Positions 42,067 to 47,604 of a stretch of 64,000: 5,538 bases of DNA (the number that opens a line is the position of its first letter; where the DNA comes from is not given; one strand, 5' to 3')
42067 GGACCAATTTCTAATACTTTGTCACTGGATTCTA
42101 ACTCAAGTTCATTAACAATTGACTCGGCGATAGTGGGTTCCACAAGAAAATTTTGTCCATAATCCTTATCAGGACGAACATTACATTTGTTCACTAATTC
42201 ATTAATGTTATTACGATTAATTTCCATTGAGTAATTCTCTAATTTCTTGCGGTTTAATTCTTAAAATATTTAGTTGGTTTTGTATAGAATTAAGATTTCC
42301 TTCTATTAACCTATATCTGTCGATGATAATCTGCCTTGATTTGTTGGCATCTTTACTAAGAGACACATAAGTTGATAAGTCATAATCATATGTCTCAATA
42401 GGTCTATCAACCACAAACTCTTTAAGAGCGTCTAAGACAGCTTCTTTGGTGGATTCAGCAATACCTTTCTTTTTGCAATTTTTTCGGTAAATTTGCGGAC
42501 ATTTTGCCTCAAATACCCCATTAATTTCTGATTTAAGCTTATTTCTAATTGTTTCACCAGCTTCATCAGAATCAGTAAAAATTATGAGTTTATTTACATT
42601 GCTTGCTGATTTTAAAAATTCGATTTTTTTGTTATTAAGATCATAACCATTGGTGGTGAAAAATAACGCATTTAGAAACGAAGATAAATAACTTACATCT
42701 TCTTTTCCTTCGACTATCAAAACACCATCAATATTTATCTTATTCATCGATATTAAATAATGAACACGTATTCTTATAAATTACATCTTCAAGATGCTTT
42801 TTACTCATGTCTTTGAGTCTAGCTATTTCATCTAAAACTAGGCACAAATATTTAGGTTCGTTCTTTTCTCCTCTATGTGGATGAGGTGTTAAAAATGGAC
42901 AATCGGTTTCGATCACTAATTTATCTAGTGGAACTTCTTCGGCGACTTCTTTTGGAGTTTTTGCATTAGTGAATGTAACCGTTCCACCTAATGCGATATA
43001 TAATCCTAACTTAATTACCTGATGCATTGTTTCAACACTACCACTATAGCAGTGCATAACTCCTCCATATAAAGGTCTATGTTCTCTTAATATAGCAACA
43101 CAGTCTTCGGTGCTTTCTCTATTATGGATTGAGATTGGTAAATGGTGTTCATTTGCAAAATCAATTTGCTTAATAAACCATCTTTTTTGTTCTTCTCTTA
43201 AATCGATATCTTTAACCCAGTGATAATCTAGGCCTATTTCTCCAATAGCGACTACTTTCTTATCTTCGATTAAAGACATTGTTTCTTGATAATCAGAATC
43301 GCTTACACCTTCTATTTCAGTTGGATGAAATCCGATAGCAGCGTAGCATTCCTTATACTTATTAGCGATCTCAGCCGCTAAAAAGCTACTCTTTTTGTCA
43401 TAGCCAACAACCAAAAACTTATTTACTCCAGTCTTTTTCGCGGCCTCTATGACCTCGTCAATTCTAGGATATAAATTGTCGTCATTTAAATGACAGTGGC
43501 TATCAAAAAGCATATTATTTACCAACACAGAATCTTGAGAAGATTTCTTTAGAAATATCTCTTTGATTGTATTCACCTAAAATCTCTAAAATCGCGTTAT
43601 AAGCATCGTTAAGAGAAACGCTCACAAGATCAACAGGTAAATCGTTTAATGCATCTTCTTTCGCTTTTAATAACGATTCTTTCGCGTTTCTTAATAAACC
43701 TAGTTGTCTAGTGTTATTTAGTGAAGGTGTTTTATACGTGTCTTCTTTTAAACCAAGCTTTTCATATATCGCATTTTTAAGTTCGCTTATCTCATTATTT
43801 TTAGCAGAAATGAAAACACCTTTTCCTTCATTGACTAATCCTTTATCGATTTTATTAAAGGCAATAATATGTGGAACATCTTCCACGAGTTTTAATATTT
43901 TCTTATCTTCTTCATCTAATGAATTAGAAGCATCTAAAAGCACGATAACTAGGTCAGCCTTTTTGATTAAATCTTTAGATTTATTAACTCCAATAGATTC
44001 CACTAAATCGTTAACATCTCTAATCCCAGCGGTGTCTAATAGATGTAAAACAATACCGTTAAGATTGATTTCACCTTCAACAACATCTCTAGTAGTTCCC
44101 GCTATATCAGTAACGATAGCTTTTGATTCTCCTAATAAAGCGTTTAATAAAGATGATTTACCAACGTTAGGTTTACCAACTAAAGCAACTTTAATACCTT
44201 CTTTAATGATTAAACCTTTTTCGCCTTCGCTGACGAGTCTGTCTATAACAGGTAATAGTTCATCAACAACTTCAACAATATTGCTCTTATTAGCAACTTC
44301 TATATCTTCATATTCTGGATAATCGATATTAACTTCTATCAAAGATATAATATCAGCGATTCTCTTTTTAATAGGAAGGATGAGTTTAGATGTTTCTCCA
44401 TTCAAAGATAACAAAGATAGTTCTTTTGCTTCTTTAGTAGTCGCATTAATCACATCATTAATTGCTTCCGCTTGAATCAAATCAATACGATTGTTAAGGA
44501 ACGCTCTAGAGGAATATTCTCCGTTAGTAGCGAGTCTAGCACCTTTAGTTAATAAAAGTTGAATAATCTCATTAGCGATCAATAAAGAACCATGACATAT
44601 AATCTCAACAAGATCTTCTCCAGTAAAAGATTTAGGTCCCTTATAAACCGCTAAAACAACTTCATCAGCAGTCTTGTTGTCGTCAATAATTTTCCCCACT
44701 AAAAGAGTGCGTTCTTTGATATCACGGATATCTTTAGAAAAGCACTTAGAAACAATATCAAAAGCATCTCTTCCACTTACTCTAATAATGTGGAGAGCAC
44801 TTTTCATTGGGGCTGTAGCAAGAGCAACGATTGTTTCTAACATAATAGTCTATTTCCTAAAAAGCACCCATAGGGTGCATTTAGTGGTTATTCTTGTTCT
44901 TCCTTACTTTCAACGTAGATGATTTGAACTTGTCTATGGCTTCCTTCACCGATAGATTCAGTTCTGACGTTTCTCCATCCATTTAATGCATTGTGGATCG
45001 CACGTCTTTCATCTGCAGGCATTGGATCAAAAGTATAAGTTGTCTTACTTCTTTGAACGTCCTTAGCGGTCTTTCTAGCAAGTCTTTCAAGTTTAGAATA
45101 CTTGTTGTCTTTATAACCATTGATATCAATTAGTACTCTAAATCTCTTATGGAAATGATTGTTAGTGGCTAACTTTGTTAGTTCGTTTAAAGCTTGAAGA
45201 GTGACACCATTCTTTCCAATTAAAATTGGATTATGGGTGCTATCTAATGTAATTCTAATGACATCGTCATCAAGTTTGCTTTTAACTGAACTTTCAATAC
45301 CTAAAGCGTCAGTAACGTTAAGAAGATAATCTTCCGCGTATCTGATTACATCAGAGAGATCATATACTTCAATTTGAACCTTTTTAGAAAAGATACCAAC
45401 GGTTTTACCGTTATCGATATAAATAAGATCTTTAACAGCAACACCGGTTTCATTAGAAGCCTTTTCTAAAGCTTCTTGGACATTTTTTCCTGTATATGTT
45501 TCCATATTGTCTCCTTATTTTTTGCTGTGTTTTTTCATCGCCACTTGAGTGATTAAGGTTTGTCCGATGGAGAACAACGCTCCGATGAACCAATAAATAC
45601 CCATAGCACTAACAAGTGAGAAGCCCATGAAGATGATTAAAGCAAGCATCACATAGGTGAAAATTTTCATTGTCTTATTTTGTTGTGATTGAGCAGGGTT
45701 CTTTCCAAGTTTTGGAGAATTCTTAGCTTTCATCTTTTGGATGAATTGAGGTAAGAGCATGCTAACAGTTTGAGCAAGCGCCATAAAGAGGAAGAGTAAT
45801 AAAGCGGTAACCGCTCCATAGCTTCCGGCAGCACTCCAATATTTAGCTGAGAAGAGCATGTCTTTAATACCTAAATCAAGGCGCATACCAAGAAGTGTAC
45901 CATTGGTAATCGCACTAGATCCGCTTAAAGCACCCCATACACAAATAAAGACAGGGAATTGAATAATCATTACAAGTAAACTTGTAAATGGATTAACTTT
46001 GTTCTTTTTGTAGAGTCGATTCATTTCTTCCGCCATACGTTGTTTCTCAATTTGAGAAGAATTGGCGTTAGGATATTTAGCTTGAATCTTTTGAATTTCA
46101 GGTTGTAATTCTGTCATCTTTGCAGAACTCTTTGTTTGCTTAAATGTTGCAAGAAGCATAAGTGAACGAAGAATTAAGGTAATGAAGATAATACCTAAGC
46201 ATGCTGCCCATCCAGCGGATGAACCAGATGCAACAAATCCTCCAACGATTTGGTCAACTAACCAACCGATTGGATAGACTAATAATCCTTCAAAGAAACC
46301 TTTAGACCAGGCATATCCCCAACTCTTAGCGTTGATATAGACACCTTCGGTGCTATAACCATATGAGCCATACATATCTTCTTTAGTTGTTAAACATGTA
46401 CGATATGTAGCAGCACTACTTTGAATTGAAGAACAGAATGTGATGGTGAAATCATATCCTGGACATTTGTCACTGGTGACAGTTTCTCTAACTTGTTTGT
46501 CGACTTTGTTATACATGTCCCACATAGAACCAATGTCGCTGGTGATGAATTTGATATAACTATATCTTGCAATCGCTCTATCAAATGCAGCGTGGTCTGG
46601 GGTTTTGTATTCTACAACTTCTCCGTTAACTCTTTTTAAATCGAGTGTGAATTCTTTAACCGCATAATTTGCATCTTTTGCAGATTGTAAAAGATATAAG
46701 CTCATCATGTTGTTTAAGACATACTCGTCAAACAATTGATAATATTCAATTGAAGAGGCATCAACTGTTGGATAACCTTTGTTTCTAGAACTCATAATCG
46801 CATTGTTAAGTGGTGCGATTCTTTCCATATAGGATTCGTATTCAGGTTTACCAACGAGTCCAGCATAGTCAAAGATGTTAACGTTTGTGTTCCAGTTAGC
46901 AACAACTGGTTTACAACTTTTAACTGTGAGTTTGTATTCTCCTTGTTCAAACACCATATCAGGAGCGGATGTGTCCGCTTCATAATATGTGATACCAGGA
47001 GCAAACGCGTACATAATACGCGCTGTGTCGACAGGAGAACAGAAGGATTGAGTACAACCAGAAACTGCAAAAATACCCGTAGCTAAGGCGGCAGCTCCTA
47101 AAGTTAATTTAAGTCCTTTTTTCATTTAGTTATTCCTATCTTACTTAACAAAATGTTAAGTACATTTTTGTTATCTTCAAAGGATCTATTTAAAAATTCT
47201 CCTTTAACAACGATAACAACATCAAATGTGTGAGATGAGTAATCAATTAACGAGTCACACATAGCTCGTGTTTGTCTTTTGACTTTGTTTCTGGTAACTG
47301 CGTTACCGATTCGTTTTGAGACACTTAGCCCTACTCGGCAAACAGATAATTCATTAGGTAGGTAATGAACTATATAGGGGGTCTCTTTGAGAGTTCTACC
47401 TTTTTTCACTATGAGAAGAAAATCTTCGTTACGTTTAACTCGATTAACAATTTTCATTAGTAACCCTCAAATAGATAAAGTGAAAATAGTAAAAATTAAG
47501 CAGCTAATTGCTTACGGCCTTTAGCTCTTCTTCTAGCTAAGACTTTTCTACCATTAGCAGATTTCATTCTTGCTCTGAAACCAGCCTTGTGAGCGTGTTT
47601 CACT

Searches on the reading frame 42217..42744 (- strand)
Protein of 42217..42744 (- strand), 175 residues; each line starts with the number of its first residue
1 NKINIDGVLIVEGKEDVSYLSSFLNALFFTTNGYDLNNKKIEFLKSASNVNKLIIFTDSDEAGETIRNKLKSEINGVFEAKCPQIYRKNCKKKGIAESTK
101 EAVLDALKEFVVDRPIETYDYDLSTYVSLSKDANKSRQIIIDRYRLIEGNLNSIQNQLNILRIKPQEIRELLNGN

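Call 31: search_protein_families(library=pfam, proteins=[window:42217-42744:-], max_evalue=0.001)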
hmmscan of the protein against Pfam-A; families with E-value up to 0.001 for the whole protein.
window:42217-42744:- (175 aa): 4 families
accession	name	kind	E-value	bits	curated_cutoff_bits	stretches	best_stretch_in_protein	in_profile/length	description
PF01751.28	Toprim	-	2e-09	37.9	23.1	1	8-82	2-88/96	Toprim domain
PF13155.12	Toprim_2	-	1.9e-06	28.6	22.1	1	10-75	2-67/88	Toprim-like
PF13662.12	Toprim_4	-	1.2e-05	25.9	25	1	8-72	3-72/85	Toprim domain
PF13331.11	DUF4093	-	8e-05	23.6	25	1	94-172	3-86/86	Domain of unknown function (DUF4093)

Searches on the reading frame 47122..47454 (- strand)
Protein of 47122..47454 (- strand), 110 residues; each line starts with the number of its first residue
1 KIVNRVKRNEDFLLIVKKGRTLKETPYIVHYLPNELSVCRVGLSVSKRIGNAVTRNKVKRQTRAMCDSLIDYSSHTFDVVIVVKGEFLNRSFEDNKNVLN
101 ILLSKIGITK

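Call 31: search_protein_families(library=pfam, proteins=[window:47122-47454:-], max_evalue=0.001)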
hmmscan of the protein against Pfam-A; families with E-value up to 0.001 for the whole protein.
window:47122-47454:- (110 aa): 1 family
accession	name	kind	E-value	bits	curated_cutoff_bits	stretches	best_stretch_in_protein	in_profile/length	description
PF00825.24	Ribonuclease_P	-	1.9e-24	86.2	22.3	1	4-106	5-108/109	Ribonuclease P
